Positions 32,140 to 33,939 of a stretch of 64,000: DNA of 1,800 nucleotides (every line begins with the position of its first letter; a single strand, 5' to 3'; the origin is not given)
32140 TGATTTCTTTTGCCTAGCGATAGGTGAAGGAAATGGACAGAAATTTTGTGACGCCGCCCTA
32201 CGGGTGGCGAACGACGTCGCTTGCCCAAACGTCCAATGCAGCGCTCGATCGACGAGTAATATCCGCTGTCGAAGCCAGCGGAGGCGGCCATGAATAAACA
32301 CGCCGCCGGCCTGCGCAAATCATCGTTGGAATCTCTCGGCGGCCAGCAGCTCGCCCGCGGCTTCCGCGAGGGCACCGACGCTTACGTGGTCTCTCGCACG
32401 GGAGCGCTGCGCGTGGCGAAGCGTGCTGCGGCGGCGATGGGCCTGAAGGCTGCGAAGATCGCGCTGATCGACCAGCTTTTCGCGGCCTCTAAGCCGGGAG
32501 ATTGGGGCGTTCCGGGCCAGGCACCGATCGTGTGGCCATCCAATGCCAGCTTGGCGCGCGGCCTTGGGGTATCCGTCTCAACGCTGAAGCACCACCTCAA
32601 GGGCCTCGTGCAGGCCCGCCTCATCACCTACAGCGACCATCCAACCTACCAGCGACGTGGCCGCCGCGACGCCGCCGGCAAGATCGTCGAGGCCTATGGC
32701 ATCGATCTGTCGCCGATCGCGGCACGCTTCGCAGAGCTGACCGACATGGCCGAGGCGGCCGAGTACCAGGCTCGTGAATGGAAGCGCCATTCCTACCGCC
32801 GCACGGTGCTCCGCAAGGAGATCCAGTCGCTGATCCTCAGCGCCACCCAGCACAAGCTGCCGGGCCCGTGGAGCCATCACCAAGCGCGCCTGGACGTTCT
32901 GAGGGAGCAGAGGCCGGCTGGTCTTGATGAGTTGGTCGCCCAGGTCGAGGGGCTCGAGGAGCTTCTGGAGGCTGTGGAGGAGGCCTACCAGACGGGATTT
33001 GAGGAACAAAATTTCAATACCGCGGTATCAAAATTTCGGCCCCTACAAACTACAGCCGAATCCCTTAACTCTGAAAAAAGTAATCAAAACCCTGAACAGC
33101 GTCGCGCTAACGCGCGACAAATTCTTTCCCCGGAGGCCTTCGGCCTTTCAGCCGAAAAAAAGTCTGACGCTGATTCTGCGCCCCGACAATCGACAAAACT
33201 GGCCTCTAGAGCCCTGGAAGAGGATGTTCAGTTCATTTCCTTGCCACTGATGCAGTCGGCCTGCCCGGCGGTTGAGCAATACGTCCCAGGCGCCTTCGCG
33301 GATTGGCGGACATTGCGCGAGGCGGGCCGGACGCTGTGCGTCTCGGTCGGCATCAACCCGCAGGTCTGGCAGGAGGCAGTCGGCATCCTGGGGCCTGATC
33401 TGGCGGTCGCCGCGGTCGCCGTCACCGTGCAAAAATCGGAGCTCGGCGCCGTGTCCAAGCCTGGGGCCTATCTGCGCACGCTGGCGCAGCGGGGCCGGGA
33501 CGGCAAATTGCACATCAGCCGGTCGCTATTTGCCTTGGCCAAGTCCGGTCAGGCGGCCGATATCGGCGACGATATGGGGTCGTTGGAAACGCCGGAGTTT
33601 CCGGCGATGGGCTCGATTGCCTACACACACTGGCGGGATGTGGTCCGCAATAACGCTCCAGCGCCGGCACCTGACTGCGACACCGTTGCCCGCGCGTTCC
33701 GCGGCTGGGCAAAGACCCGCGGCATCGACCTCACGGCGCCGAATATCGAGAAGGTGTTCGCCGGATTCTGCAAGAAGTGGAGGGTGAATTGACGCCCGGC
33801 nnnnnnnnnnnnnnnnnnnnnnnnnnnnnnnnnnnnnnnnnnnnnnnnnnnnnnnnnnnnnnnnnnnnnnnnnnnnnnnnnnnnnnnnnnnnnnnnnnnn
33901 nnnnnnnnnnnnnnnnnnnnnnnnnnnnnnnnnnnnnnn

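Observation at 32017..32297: ctRNA control region feeds a 41-codon RepC-like leader, not RepC itself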

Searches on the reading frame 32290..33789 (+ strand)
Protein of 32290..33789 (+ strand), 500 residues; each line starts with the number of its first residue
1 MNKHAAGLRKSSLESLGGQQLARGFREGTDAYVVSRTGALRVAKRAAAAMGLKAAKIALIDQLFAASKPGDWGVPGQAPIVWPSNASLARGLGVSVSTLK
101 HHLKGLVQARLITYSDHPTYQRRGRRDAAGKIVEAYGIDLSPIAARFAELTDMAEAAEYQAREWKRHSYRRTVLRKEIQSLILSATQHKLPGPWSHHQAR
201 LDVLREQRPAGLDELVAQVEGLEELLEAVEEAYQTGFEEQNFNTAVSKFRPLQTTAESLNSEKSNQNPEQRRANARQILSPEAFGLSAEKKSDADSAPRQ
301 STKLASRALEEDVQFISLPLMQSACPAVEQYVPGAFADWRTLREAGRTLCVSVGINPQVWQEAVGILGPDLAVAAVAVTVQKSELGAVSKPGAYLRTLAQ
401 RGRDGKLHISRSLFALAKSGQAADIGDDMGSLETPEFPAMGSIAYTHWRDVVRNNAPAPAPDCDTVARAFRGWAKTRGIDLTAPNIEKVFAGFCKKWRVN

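Call 4: search_protein_families(library=pfam, proteins=[window:32290-33789:+], max_evalue=1)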
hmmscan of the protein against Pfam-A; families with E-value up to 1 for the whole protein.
window:32290-33789:+ (500 aa): 7 families
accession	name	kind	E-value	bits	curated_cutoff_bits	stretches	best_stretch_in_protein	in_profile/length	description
PF03428.19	RP-C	-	1.5e-48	165.4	24.4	1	9-183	1-172/175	Replication protein C N-terminal domain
PF11800.13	RP-C_C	-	1.4e-27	96.3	32.6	1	318-418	2-101/102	Replication protein C C-terminal region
PF01022.26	HTH_5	-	8.6e-05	22.8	22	1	87-114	20-47/47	Bacterial regulatory protein, arsR family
PF12840.13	HTH_20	-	9.6e-05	22.7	27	1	87-113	23-49/51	Helix-turn-helix domain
PF13730.12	HTH_36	-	0.00041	20.5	25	1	81-112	24-55/55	Helix-turn-helix domain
PF13412.12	HTH_24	-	0.0024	17.9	21.9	1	84-113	19-48/48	Winged helix-turn-helix DNA-binding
PF09339.16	HTH_IclR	-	0.13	12.5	22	1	84-114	20-50/52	IclR helix-turn-helix domain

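Call 22: search_dna_similar(query=window:32290-33789:+, collection=plasmids, mode=protein, max_rows=60)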
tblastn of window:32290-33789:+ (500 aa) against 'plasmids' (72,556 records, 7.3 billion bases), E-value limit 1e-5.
Records with a match: 2148; places in all: 2508; records where one place covers at least 80% of the query: 27.
Best place of each record, by identity: 60-80% 2; <60% 2146.
By first word of the organism name: Rhizobium 684; Agrobacterium 323; Sinorhizobium 250; Bradyrhizobium 102; Shinella 57; Mesorhizobium 55; Pseudosulfitobacter 54; Leisingera 35; Ensifer 31; Sulfitobacter 29; and 110 more.
By predicted mobility (MOB-suite, as given by PLSDB): conjugative 958; non-mobilizable 929; mobilizable 261.
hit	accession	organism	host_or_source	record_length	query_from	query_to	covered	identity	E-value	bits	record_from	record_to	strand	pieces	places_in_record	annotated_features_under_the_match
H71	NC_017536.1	Afipia carboxidovorans OM4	-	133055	1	500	100%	62.5%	2e-180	568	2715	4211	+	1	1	repC: plasmid replication protein RepC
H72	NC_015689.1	Afipia carboxidovorans OM5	-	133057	1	500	100%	62.5%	2e-180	568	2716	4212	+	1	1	repC: plasmid replication protein RepC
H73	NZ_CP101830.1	Pelagibacterium sp. H642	soil,desert land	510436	1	498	100%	53.5%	1e-136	442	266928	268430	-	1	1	repC: plasmid replication protein RepC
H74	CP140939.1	Sinorhizobium meliloti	Medicago lupulina,whole organism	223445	3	498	99%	46.3%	3e-108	361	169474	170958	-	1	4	repC: plasmid replication protein RepC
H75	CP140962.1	Sinorhizobium meliloti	Medicago lupulina,whole organism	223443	3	498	99%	46.3%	3e-108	361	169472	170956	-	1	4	repC: plasmid replication protein RepC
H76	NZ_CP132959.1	Aminobacter niigataensis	cell culture,sediment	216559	61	498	82%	49.4%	6e-94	372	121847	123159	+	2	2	repC: plasmid replication protein RepC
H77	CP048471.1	Agrobacterium tumefaciens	walnut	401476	1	418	84%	47.9%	6e-83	287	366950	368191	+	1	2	ArsR family transcriptional regulator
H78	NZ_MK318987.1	Rhizobium rhizogenes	-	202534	61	421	72%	48.5%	2e-85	295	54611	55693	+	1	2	repC: plasmid replication protein RepC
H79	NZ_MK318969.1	Rhizobium rhizogenes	-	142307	61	421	72%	48.5%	3e-83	288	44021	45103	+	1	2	repC: plasmid replication protein RepC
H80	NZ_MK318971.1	Rhizobium rhizogenes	-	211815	61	421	72%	48.5%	3e-83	288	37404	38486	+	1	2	repC: plasmid replication protein RepC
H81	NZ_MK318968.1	Rhizobium rhizogenes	-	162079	61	419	72%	48.5%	3e-81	282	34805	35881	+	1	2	repC: plasmid replication protein RepC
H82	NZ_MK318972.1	Rhizobium rhizogenes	-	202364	61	419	72%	48.5%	3e-81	282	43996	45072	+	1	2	repC: plasmid replication protein RepC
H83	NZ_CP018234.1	Rhizobium leguminosarum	Vavilovia formosa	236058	61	421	72%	47.4%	1e-74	263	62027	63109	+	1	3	repC: plasmid replication protein RepC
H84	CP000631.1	Rhizobium rhizogenes K84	-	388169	61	423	73%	46.7%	2e-83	289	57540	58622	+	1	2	repC: replication protein C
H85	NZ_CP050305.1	Rhizobium lusitanum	Oxytropis pumilio,cell culture,root ...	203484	61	419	68%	49.4%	1e-73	303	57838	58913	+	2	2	repC: replication initiation protein RepC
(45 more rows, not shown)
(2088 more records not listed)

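Call 23: get_annotated_region(hit=H73, flank=3000)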
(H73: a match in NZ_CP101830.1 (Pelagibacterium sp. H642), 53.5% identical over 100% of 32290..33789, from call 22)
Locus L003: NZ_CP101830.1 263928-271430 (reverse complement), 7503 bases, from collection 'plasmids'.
description: Pelagibacterium sp. H642 plasmid unnamed, complete sequence
organism: Pelagibacterium sp. H642 (NCBI taxid 1881069)
taxonomy: Bacteria; Pseudomonadota; Alphaproteobacteria; Hyphomicrobiales; Devosiaceae; Pelagibacterium; Pelagibacterium sp. H642
host: -; source: soil,desert land; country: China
typing (MOB-suite, as given by PLSDB): non-mobilizable
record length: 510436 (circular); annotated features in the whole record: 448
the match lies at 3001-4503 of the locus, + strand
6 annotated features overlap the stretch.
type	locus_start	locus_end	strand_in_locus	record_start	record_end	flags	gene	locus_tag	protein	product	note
CDS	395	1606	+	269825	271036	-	repA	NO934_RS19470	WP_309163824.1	plasmid partitioning protein RepA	-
CDS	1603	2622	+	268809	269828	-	repB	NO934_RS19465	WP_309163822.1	plasmid partitioning protein RepB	-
CDS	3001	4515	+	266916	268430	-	repC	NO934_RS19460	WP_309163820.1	plasmid replication protein RepC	-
CDS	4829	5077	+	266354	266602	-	-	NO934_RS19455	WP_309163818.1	type II toxin-antitoxin system VapB family antitoxin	-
CDS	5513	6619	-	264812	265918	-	-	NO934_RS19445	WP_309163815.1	site-specific integrase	GO:0015074 - DNA integration [Evidence IEA]; GO:0006310 - DNA recombination [Evidence IEA]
CDS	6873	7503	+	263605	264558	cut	-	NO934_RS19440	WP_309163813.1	DUF1403 family protein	-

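Call 24: get_annotated_region(hit=H74, flank=3000)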
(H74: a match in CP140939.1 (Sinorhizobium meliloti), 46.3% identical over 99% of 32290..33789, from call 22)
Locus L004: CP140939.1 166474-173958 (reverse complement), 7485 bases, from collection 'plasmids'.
description: Sinorhizobium meliloti strain ml21 plasmid pMl1, complete sequence
organism: Sinorhizobium meliloti (NCBI taxid 382)
taxonomy: Bacteria; Pseudomonadota; Alphaproteobacteria; Hyphomicrobiales; Rhizobiaceae; Sinorhizobium; Sinorhizobium meliloti
host: -; source: Medicago lupulina,whole organism; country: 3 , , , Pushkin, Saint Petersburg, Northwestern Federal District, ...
typing (MOB-suite, as given by PLSDB): conjugative; replicon rep_cluster_471; relaxase MOBQ,MOBQ,MOBQ; mating-pair formation MPF_T
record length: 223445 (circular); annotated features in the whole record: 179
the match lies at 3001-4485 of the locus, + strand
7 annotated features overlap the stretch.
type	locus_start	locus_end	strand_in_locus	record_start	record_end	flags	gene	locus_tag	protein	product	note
CDS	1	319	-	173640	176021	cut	-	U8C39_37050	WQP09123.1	VirB4 family type IV secretion system protein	-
CDS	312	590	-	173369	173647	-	-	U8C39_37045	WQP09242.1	type IV secretion system protein VirB3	-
CDS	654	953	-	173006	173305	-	-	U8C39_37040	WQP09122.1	TrbC/VirB2 family protein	-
CDS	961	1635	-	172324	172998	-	-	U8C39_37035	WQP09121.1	lytic transglycosylase domain-containing protein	-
CDS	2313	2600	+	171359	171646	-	-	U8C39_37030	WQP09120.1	MarR family transcriptional regulator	-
CDS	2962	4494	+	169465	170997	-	repC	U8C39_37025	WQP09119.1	plasmid replication protein RepC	-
CDS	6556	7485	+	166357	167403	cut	repB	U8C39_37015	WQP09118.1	plasmid partitioning protein RepB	-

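Call 25: get_annotated_region(hit=H76, flank=3000)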
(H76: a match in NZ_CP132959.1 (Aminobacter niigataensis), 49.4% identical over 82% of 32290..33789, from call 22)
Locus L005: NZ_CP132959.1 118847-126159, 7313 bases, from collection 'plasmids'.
description: Aminobacter niigataensis strain DMFA1 plasmid p1, complete sequence
organism: Aminobacter niigataensis (NCBI taxid 83265)
taxonomy: Bacteria; Pseudomonadota; Alphaproteobacteria; Hyphomicrobiales; Phyllobacteriaceae; Aminobacter; Aminobacter niigataensis
host: -; source: cell culture,sediment; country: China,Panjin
typing (MOB-suite, as given by PLSDB): conjugative; relaxase MOBP,MOBP,MOBQ; mating-pair formation MPF_T
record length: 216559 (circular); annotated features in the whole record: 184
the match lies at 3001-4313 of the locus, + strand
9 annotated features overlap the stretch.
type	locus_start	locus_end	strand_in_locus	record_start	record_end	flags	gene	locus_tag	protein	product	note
CDS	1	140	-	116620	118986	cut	-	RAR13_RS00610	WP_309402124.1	VirB4 family type IV secretion system protein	-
CDS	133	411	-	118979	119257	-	-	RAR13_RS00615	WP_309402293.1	type IV secretion system protein VirB3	-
CDS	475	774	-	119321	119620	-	-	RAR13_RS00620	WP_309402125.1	TrbC/VirB2 family protein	-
CDS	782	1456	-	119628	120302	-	-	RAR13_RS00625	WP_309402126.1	lytic transglycosylase domain-containing protein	-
CDS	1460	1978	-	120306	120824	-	-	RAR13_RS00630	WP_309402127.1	hypothetical protein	-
CDS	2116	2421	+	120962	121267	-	-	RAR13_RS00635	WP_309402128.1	MarR family transcriptional regulator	-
CDS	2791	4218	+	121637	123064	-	repC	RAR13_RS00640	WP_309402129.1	plasmid replication protein RepC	-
CDS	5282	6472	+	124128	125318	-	repA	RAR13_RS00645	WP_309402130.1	plasmid partitioning protein RepA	-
CDS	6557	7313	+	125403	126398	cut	repB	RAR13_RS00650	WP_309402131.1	plasmid partitioning protein RepB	-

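Call 26: get_annotated_region(hit=H77, flank=3000)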
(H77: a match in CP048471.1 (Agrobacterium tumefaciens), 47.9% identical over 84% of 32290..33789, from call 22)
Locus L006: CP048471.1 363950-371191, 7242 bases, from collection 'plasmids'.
description: Agrobacterium tumefaciens strain Yub001 plasmid pAt, complete sequence
organism: Agrobacterium tumefaciens (NCBI taxid 358)
taxonomy: Bacteria; Pseudomonadota; Alphaproteobacteria; Hyphomicrobiales; Rhizobiaceae; Agrobacterium; Agrobacterium tumefaciens
host: -; source: walnut; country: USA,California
typing (MOB-suite, as given by PLSDB): non-mobilizable; mating-pair formation MPF_T
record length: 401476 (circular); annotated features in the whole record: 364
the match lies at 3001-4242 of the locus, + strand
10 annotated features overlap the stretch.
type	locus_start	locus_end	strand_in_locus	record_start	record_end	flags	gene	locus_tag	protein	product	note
CDS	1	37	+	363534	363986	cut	-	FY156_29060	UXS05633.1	hypothetical protein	-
CDS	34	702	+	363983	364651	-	-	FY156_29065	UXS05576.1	acyltransferase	-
CDS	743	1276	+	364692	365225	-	-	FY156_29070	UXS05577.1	thermonuclease family protein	-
CDS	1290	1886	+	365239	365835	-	-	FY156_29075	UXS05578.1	hypothetical protein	-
CDS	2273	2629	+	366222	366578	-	-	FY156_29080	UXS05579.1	hypothetical protein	-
CDS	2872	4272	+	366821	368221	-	-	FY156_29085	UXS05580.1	ArsR family transcriptional regulator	-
CDS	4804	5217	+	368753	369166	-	-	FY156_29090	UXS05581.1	hypothetical protein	-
CDS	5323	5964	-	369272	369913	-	-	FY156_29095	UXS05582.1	lytic transglycosylase domain-containing protein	-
CDS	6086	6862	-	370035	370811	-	-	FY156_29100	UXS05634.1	hypothetical protein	-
CDS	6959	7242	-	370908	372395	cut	-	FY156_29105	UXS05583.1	HlyD family type I secretion periplasmic adaptor subunit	-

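Call 27: get_annotated_region(hit=H78, flank=3000)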
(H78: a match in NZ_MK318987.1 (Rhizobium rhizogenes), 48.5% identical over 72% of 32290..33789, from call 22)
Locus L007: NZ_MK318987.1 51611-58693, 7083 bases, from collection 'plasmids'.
description: Rhizobium rhizogenes strain C6.5 plasmid pC6.5b, complete sequence
organism: Rhizobium rhizogenes (NCBI taxid 359)
taxonomy: Bacteria; Pseudomonadota; Alphaproteobacteria; Hyphomicrobiales; Rhizobiaceae; Rhizobium; Rhizobium rhizogenes
host: -; source: -; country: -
typing (MOB-suite, as given by PLSDB): non-mobilizable; mating-pair formation MPF_T
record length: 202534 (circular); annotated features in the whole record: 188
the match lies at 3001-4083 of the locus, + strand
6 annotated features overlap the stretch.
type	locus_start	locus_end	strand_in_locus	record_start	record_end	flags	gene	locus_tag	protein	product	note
CDS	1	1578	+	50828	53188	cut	-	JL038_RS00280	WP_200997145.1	type IV secretory system conjugative DNA transfer family protein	-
CDS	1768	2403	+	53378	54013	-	-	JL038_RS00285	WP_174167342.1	hypothetical protein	-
CDS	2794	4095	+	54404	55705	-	repC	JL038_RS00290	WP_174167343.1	plasmid replication protein RepC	-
CDS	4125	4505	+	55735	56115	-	-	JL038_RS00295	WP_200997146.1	hypothetical protein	-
CDS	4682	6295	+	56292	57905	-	-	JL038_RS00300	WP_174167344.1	hypothetical protein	-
CDS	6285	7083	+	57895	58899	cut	-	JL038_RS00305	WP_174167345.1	dienelactone hydrolase-related enzyme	-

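Call 81: search_protein_families(library=ncbifam, proteins=[window:32290-33789:+], max_evalue=0.01)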
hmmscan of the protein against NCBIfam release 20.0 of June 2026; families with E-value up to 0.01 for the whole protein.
window:32290-33789:+ (500 aa): 2 families
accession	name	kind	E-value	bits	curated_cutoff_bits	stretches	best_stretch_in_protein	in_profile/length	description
NF040974.1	RepABC_RepC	equivalog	1.1e-71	242.2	150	1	7-416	11-392/393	plasmid replication protein RepC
NF010396.0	PRK13824.1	domain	1.1e-55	189.2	390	1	10-423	14-399/404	replication protein C domain-containing protein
